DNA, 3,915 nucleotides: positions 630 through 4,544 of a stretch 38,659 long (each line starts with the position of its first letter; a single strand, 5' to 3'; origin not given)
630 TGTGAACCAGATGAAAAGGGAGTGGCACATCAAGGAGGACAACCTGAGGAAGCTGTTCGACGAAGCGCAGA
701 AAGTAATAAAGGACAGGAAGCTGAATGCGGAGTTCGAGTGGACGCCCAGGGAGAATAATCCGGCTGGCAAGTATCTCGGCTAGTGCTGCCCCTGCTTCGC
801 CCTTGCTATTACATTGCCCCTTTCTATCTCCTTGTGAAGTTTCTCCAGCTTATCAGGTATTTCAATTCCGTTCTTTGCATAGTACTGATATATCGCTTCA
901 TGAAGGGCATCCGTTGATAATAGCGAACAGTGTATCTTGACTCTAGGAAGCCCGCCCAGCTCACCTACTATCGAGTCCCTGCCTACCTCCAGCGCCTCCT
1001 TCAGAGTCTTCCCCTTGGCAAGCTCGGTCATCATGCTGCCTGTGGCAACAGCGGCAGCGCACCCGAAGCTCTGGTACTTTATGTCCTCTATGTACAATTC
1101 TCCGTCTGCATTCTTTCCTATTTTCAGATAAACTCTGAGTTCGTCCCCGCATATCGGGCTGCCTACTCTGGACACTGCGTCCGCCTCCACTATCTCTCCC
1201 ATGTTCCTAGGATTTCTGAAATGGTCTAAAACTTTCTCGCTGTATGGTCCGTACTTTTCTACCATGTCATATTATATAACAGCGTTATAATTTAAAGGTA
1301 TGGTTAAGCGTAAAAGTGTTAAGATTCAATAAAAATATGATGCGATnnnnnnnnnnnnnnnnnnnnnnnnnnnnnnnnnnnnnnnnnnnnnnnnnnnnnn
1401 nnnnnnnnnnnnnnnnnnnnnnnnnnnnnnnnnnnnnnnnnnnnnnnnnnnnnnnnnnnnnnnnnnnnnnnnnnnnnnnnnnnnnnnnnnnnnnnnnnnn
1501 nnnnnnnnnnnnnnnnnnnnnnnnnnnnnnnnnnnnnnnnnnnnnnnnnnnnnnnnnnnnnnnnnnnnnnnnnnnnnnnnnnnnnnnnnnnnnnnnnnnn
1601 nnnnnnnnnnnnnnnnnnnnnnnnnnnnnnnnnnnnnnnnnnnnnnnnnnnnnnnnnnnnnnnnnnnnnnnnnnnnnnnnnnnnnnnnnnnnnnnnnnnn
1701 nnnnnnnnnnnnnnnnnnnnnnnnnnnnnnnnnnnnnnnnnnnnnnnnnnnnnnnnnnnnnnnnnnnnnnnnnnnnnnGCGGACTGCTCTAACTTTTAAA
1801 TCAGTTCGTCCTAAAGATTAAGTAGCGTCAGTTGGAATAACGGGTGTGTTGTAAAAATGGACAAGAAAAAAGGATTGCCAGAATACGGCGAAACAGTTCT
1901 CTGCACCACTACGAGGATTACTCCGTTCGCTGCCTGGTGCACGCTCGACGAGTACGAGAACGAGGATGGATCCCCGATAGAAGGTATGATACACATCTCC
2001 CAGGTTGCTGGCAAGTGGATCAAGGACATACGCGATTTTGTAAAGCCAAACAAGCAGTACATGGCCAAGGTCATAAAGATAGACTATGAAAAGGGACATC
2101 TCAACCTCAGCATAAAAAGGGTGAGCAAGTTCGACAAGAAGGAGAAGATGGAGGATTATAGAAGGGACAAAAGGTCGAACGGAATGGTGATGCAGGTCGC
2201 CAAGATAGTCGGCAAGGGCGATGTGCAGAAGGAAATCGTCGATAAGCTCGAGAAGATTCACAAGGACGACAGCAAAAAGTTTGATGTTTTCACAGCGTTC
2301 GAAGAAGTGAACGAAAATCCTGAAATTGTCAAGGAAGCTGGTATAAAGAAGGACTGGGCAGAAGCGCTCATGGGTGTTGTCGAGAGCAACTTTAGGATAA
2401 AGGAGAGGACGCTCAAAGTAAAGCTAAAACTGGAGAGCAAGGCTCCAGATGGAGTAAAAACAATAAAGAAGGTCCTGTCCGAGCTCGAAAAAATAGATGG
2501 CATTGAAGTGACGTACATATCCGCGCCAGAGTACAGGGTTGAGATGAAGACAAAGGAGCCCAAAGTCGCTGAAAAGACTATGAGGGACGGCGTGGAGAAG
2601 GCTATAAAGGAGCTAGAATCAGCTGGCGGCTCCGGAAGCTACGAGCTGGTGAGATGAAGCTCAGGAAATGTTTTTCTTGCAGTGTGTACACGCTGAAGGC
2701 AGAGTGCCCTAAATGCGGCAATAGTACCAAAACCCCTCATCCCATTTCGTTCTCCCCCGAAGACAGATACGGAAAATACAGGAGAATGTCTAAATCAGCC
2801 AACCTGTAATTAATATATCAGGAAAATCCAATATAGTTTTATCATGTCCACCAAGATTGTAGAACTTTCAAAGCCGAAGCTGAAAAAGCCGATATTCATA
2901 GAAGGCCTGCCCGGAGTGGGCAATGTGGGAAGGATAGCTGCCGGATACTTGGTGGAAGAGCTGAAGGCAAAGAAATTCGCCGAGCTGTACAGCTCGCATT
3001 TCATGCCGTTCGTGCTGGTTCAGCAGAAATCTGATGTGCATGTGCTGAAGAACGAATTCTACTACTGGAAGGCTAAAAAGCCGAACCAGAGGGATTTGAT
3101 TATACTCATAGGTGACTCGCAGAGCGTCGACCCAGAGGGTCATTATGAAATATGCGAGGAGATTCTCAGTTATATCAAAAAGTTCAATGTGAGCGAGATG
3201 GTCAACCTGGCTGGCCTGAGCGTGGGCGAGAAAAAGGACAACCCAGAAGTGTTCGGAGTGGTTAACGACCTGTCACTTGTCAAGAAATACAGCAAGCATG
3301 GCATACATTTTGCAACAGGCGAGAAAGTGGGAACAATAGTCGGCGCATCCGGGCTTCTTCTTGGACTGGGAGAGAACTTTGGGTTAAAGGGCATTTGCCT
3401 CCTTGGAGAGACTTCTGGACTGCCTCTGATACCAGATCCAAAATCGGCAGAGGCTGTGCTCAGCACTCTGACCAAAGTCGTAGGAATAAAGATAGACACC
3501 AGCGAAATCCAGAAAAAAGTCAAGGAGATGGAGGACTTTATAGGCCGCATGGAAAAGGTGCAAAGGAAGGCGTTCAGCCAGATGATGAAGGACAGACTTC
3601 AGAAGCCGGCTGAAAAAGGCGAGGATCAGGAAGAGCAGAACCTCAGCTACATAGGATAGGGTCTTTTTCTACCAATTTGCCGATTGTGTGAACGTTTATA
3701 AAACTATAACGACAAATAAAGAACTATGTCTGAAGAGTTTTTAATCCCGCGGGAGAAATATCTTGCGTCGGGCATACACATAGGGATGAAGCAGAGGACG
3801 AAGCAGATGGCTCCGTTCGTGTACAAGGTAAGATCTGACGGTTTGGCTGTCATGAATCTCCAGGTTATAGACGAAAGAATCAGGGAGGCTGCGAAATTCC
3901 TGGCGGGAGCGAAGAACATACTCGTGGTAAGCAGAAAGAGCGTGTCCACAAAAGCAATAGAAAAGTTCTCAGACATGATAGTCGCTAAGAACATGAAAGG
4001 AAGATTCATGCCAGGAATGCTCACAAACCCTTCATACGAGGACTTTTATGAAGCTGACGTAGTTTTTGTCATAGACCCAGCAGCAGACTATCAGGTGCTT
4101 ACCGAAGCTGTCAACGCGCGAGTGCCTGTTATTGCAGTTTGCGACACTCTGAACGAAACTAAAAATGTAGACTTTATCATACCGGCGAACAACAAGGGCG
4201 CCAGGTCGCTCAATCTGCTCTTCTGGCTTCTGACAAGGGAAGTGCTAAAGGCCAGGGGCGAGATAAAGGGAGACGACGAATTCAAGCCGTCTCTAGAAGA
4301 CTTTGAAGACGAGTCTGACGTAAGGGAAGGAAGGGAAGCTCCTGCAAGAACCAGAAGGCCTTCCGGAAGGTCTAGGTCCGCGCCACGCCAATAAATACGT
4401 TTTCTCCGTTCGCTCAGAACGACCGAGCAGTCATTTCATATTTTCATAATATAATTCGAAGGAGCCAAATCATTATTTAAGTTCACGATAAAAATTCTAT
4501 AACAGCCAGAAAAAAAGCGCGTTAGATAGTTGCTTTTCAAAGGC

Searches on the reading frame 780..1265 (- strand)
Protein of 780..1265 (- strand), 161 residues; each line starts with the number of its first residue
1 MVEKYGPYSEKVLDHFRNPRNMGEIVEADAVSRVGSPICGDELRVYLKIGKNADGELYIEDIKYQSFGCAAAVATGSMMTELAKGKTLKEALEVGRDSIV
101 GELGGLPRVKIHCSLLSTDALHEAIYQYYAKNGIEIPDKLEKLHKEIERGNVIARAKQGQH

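Call 81: search_protein_families(library=pfam, proteins=[window:780-1265:-], max_evalue=0.0001)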
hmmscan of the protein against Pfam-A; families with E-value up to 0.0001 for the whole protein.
window:780-1265:- (161 aa): 1 family
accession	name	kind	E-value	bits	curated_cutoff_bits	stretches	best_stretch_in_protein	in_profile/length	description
PF01592.21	NifU_N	-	8.5e-42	142.7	22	1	8-132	2-124/127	NifU-like N terminal domain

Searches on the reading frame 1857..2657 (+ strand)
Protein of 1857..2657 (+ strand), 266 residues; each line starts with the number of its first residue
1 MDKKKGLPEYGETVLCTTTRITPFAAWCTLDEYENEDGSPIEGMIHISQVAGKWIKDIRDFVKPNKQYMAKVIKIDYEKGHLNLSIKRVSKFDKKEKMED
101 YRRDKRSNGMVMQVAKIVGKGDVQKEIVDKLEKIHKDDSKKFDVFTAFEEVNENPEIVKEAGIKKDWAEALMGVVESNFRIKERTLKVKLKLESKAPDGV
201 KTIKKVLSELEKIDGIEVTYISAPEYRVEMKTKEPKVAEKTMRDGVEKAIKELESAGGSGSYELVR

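Call 81: search_protein_families(library=pfam, proteins=[window:1857-2657:+], max_evalue=0.0001)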
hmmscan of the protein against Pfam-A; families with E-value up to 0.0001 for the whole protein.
window:1857-2657:+ (266 aa): 2 families
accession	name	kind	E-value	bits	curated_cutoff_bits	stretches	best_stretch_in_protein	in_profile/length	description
PF07541.17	EIF_2_alpha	-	8.6e-19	68.1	22.8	1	127-233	5-112/114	Eukaryotic translation initiation factor 2 alpha subunit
PF00575.29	S1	-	4.5e-07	30.6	22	1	39-87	26-74/74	S1 RNA binding domain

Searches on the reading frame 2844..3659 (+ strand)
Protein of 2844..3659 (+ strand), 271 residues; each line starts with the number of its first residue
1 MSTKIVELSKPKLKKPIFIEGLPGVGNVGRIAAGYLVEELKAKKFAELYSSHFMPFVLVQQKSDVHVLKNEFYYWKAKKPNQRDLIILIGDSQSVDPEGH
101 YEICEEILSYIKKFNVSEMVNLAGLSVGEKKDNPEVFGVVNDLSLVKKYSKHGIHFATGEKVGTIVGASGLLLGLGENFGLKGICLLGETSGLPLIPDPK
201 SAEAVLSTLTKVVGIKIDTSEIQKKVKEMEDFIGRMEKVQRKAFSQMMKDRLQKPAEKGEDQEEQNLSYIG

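Call 81: search_protein_families(library=pfam, proteins=[window:2844-3659:+], max_evalue=0.0001)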
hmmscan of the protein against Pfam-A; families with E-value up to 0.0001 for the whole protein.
window:2844-3659:+ (271 aa): 1 family
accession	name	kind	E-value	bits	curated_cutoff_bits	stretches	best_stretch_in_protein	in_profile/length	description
PF09754.15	PAC2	-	5.6e-50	170.6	25.8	1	18-235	1-213/215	PAC2 family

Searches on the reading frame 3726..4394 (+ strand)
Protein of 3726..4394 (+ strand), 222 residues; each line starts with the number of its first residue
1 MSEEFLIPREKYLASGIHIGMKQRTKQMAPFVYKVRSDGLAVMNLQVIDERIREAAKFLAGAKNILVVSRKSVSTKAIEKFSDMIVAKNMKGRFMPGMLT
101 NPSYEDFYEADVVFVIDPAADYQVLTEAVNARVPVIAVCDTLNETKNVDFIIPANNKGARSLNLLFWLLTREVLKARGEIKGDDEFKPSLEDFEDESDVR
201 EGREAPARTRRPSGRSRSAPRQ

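Call 81: search_protein_families(library=pfam, proteins=[window:3726-4394:+], max_evalue=0.0001)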
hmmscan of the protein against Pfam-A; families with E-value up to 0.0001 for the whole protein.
window:3726-4394:+ (222 aa): 1 family
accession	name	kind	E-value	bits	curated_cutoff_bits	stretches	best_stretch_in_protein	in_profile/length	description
PF00318.25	Ribosomal_S2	-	3.8e-25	88.9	26.1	2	111-174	151-214/216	Ribosomal protein S2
